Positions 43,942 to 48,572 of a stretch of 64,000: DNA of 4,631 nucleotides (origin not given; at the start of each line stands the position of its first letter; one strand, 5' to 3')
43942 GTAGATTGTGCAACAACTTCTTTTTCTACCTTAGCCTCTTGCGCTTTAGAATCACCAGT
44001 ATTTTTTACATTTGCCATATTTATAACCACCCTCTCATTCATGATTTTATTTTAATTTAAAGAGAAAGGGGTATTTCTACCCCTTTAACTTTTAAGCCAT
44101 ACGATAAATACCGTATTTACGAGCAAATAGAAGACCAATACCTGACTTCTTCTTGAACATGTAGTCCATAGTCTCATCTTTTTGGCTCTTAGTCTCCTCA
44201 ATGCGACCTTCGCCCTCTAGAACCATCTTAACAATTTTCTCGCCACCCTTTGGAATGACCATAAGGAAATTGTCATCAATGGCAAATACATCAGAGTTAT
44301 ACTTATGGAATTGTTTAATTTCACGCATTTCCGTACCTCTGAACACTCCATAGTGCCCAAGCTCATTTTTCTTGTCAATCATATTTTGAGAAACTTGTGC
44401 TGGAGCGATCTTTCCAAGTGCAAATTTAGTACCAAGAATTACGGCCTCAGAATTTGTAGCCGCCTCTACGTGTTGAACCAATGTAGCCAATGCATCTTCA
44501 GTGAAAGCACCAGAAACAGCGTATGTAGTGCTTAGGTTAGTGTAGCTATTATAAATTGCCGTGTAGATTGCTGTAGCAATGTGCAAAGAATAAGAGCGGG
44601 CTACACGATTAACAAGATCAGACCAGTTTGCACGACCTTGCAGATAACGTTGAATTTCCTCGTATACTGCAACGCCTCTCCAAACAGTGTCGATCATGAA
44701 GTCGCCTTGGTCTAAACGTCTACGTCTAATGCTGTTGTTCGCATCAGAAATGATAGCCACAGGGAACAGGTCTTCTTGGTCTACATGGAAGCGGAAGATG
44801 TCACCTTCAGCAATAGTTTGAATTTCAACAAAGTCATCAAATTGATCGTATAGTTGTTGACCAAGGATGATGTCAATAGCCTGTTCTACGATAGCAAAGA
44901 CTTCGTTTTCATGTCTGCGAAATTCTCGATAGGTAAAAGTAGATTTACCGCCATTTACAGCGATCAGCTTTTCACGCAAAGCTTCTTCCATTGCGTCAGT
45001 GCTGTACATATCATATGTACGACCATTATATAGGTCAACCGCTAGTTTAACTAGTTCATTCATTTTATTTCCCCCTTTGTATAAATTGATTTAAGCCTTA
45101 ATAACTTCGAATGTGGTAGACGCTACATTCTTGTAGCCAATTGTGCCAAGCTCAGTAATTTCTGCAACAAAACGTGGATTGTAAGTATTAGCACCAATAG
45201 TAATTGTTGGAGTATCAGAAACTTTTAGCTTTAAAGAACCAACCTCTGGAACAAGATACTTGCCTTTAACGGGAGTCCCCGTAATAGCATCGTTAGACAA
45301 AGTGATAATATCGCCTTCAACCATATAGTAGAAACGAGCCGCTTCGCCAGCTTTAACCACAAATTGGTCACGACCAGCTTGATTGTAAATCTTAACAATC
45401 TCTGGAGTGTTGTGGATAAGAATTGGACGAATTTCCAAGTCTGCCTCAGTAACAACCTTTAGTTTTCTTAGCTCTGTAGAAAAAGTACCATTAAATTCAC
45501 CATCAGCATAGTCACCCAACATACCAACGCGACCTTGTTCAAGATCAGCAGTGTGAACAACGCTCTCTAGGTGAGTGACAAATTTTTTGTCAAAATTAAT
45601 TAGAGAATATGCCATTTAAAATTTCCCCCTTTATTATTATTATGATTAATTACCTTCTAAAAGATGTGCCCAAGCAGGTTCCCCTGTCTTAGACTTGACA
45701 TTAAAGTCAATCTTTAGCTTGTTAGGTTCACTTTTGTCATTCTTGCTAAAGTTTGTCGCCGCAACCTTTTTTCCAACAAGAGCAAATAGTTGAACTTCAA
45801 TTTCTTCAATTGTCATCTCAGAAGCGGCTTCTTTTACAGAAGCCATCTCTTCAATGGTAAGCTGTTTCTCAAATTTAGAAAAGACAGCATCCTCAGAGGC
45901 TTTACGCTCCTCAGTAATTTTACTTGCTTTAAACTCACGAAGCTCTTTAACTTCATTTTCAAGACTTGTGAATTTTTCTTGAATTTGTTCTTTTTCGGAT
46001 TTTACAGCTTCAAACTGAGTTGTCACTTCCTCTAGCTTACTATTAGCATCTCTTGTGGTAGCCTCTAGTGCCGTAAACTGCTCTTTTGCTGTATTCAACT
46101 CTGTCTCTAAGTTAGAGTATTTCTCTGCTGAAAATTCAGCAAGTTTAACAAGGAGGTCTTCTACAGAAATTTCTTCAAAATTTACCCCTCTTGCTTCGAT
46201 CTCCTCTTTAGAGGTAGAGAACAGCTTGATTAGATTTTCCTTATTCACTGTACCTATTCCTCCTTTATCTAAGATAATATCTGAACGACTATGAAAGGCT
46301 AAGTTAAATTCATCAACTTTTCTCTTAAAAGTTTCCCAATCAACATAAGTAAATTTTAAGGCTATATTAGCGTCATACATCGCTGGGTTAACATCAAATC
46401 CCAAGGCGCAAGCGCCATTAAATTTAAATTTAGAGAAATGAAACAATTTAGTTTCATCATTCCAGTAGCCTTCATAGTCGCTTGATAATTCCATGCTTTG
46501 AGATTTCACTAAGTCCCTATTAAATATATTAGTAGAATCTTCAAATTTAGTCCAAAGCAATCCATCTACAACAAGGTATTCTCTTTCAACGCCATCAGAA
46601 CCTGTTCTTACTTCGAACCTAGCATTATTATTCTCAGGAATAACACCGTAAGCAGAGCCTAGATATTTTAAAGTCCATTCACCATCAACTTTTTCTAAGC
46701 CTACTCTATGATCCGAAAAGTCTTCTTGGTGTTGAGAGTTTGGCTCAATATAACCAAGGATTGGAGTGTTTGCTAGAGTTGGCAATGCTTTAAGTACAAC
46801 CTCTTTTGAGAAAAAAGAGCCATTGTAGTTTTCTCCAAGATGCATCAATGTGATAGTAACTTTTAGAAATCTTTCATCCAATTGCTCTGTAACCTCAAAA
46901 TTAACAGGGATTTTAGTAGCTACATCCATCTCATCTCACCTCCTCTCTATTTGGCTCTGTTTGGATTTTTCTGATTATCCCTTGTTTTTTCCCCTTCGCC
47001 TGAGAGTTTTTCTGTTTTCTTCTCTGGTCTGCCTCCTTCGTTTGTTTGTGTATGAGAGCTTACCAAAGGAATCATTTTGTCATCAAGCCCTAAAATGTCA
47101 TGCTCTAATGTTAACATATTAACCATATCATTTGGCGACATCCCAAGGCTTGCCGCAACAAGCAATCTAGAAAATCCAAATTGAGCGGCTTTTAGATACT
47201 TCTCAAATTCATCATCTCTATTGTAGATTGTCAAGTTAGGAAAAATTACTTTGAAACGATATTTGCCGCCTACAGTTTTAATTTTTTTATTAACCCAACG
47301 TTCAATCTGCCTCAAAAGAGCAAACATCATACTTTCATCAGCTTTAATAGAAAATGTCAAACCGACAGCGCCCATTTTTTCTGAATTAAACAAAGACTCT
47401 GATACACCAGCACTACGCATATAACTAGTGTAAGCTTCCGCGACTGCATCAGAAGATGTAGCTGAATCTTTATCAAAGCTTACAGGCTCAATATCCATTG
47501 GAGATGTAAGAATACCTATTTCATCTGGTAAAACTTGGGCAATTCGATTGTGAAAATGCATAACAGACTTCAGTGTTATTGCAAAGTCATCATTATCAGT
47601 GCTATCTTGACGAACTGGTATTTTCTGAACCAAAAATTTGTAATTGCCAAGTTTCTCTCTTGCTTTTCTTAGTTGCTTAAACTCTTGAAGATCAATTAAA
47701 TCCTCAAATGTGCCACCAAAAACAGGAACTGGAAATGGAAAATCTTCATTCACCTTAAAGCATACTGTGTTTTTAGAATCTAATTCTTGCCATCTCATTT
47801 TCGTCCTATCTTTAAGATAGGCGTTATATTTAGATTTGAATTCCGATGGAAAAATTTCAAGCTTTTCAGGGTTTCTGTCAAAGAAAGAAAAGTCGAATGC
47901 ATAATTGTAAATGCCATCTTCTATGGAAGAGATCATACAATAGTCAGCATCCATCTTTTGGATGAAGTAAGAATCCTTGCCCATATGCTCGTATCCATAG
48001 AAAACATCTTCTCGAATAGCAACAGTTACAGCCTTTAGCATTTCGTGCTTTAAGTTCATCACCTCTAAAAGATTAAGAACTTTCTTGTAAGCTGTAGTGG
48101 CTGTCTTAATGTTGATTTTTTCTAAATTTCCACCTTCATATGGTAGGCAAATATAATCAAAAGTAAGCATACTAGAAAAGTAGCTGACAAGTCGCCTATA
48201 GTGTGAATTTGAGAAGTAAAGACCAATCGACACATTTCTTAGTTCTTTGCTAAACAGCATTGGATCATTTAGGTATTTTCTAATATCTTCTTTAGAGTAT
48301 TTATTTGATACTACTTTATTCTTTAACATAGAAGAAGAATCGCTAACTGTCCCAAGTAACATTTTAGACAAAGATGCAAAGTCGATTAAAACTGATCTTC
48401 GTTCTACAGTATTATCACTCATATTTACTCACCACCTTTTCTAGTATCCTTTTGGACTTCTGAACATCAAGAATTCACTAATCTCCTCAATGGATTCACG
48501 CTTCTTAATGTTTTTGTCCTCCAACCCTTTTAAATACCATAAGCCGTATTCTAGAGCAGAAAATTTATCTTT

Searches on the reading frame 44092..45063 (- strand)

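Call 13: search_protein_families(library=phrogs, proteins=[window:44092-45063:-], max_evalue=0.0001)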
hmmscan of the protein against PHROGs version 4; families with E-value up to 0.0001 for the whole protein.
window:44092-45063:- (323 aa): 3 families
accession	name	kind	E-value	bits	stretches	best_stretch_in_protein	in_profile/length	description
phrog_4088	-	unknown function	1.1e-97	328.3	1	2-322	5-331/332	-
phrog_22779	-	unknown function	2.7e-30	106.5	1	130-318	5-200/205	-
phrog_27131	-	unknown function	4.8e-15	56.9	1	2-116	6-119/119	-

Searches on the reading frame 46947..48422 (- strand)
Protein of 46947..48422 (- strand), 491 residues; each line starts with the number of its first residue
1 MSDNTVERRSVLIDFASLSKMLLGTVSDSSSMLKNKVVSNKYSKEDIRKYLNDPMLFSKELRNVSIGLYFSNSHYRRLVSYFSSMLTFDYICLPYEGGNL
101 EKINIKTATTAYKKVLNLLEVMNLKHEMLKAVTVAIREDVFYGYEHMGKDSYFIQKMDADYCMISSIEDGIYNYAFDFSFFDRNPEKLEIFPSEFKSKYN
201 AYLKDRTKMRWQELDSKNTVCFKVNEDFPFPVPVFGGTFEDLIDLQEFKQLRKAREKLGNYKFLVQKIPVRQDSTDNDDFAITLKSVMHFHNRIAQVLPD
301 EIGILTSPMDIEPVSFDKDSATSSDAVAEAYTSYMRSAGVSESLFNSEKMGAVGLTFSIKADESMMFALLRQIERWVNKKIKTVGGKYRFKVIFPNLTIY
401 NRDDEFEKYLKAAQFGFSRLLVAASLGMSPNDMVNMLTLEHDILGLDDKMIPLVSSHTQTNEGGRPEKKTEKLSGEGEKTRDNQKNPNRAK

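Call 13: search_protein_families(library=phrogs, proteins=[window:46947-48422:-], max_evalue=0.0001)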
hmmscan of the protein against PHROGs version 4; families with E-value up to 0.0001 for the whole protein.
window:46947-48422:- (491 aa): 1 family
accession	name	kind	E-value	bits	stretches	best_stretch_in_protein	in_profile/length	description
phrog_2739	-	head and packaging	3.2e-135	452.6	1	31-488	37-500/501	portal protein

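Call 73: find_related_loci(query=window:46947-48422:-, collection=genome_contigs, flank=10000)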
Query window:46947-48422:- (491 aa) in genome_contigs; peptide patterns used: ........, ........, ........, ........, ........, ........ (x = any residue, [..] = any of these).
97 stretches matched a pattern, but none encodes a relative of the query by tblastn (E <= 1e-3).
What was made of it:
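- On Moron / lysogenic-conversion cassette: No relative was found in 185,579 reference genomes (call 73).
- Tried and rejected: GTDB reference genomes hold no relative of the portal protein (call 73).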
